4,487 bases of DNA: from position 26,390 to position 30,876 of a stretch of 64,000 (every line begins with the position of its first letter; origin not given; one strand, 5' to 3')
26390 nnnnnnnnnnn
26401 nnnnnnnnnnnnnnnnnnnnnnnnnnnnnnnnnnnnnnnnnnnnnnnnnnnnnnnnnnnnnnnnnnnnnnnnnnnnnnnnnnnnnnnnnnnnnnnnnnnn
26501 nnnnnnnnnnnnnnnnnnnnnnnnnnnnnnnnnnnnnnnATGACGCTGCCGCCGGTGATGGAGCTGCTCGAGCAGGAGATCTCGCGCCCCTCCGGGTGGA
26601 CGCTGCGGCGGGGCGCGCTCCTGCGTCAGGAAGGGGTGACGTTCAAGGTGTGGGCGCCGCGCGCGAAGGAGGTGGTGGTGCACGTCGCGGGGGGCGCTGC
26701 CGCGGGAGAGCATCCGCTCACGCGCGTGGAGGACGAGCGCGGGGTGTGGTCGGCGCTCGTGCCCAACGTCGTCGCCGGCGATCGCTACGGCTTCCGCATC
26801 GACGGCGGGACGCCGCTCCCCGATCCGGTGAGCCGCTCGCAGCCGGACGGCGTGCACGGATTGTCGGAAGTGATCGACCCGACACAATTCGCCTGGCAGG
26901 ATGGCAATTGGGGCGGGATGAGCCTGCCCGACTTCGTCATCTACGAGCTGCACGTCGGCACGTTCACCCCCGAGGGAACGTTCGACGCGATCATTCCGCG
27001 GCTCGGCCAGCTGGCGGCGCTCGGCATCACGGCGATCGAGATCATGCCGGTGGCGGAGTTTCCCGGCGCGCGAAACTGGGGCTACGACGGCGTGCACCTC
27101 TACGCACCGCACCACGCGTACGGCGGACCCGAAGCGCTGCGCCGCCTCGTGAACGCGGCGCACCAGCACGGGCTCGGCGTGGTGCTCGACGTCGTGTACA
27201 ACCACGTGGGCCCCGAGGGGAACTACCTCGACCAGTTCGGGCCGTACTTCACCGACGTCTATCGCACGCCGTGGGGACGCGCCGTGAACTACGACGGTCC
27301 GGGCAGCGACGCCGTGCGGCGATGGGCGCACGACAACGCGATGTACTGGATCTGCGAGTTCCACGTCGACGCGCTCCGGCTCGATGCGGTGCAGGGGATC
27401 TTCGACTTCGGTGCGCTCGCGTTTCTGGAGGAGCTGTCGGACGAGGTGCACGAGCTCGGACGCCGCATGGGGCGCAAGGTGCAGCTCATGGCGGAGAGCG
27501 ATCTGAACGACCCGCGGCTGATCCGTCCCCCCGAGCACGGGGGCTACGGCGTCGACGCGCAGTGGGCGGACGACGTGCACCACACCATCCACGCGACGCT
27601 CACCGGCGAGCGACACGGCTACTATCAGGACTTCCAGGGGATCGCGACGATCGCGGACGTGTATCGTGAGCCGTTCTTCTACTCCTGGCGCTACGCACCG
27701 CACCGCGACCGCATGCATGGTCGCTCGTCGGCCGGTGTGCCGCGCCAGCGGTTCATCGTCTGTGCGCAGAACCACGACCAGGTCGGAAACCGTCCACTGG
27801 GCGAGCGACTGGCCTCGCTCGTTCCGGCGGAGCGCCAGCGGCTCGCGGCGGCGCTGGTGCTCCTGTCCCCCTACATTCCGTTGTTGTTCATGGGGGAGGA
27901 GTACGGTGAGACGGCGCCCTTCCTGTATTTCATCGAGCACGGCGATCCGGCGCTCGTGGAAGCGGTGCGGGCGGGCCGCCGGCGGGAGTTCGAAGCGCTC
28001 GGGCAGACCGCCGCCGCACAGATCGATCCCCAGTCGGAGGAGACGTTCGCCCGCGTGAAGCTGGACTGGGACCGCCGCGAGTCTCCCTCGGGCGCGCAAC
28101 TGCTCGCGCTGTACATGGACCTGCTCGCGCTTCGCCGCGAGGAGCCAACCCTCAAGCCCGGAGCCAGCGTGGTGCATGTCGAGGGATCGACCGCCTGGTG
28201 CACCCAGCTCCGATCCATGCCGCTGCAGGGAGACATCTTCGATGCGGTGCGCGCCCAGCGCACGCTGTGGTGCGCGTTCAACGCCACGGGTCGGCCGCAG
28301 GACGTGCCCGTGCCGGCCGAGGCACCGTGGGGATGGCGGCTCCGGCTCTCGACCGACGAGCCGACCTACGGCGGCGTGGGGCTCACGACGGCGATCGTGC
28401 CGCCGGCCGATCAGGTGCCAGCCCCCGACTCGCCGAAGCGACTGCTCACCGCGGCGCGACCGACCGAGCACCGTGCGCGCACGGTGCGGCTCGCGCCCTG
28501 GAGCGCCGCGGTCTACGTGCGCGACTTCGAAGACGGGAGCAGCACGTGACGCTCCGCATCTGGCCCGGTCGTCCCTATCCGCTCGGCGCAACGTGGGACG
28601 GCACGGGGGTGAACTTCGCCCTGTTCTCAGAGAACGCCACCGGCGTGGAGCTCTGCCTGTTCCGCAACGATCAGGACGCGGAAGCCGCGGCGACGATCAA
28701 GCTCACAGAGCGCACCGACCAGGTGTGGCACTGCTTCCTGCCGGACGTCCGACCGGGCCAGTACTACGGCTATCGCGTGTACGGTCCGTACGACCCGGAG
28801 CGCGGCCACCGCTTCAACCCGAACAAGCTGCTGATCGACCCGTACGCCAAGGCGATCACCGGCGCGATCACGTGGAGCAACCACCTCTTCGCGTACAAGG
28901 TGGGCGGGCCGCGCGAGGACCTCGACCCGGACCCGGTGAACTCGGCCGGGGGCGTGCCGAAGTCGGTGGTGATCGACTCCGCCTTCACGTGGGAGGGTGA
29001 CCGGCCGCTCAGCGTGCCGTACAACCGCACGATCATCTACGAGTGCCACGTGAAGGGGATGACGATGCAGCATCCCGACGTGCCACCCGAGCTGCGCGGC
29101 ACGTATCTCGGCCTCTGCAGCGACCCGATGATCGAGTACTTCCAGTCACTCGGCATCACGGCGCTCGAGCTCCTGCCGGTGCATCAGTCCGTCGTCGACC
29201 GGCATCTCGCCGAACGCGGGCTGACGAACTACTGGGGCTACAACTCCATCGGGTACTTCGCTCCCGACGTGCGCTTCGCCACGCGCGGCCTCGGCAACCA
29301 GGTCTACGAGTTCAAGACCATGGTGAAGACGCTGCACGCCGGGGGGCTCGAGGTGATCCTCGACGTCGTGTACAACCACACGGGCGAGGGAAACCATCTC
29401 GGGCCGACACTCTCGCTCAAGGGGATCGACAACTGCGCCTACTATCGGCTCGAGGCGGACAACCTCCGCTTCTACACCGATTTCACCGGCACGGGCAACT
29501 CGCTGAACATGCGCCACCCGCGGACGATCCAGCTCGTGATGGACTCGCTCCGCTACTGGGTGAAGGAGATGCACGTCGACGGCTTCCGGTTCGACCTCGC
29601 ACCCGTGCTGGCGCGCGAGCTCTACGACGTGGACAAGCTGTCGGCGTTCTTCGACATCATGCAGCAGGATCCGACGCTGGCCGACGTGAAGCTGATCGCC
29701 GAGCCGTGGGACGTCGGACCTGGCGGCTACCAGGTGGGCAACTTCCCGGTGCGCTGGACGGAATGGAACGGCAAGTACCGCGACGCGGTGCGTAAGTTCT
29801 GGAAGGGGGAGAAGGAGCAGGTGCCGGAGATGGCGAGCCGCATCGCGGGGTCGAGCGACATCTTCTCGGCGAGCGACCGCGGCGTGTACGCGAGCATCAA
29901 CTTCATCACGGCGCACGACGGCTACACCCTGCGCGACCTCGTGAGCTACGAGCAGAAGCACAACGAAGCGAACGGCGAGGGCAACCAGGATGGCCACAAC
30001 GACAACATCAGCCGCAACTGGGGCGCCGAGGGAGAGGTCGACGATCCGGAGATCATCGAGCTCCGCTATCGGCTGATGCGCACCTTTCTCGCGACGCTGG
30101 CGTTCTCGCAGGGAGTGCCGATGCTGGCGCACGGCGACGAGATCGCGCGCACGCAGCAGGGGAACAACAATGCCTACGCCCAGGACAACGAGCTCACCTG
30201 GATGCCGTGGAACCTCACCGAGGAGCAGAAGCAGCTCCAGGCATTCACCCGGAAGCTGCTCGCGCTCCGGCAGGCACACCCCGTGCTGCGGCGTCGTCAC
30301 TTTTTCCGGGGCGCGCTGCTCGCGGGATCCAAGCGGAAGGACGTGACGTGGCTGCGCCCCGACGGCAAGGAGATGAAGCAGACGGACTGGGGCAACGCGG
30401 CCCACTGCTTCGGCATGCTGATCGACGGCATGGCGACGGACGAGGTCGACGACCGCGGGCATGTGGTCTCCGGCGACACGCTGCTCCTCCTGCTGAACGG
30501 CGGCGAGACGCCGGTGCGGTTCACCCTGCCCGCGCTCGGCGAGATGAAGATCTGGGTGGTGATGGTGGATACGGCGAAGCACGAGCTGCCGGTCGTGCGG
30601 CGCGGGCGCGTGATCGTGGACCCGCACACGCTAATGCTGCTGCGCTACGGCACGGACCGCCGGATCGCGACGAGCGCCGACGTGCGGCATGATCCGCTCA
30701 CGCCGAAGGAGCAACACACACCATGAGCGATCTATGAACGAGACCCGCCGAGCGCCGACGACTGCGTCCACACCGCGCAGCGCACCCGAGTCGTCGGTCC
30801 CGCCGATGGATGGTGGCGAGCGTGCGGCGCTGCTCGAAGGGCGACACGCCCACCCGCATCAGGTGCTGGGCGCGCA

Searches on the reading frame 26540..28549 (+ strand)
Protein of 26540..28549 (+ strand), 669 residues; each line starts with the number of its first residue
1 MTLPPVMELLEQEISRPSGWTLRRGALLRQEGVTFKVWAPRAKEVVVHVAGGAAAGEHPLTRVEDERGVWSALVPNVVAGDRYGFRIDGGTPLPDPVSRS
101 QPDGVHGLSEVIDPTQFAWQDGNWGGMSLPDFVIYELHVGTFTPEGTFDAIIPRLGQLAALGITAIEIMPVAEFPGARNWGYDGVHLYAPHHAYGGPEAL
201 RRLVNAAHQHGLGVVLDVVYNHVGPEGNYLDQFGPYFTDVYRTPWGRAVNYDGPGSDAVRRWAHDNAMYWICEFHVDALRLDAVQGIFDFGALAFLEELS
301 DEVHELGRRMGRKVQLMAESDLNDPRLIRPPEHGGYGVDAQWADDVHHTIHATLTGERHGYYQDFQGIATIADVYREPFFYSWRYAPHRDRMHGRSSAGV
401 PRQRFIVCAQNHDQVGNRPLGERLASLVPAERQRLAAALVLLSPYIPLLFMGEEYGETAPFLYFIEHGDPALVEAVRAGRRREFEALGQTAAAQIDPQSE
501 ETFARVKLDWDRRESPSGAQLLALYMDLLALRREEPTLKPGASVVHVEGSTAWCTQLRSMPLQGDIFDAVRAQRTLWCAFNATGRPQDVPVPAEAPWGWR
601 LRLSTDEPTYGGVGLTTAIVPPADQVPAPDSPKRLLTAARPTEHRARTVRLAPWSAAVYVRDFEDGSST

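Call 8: search_protein_families(library=pfam, proteins=[window:26540-28549:+], max_evalue=0.001)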
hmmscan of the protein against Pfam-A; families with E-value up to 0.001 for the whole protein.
window:26540-28549:+ (669 aa): 3 families
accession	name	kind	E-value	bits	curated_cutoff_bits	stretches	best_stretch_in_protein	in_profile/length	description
PF00128.31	Alpha-amylase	-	5.5e-18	65.9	22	1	120-231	15-100/446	Alpha amylase, catalytic domain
PF02922.24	CBM_48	-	9.2e-11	42.4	22.4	1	28-90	6-71/83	Carbohydrate-binding module 48 (Isoamylase N-terminal domain)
PF11941.14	DUF3459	-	5.1e-06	27.2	22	0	524-616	1-78/90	Domain of unknown function (DUF3459)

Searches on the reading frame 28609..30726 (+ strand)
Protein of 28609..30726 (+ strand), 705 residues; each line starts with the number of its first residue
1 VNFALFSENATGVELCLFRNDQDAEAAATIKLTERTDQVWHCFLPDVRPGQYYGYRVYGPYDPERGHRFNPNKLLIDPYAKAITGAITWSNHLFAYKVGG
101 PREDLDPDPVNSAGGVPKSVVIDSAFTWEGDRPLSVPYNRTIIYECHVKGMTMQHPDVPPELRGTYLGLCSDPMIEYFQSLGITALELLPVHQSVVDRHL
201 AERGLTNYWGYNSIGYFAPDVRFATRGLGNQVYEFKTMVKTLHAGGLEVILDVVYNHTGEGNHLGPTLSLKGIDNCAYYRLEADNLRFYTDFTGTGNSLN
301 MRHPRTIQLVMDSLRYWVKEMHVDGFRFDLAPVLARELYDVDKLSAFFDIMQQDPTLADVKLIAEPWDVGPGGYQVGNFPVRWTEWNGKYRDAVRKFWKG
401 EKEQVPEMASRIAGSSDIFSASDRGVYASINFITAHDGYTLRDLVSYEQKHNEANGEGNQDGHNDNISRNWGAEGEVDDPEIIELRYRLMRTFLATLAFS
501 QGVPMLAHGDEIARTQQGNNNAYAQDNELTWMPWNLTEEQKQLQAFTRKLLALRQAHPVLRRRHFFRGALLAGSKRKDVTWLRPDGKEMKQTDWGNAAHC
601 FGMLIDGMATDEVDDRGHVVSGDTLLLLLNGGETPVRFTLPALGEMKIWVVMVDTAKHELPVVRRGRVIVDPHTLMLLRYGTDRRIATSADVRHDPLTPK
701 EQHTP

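Call 78: search_protein_families(library=pfam, proteins=[window:28609-30726:+], max_evalue=0.00001)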
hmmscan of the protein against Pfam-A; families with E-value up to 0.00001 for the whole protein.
window:28609-30726:+ (705 aa): 2 families
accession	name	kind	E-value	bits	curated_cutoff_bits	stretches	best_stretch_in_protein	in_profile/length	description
PF02922.24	CBM_48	-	1.6e-17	64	22.4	1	2-80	14-83/83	Carbohydrate-binding module 48 (Isoamylase N-terminal domain)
PF00128.31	Alpha-amylase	-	2.6e-15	57.1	22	1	175-260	25-94/446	Alpha amylase, catalytic domain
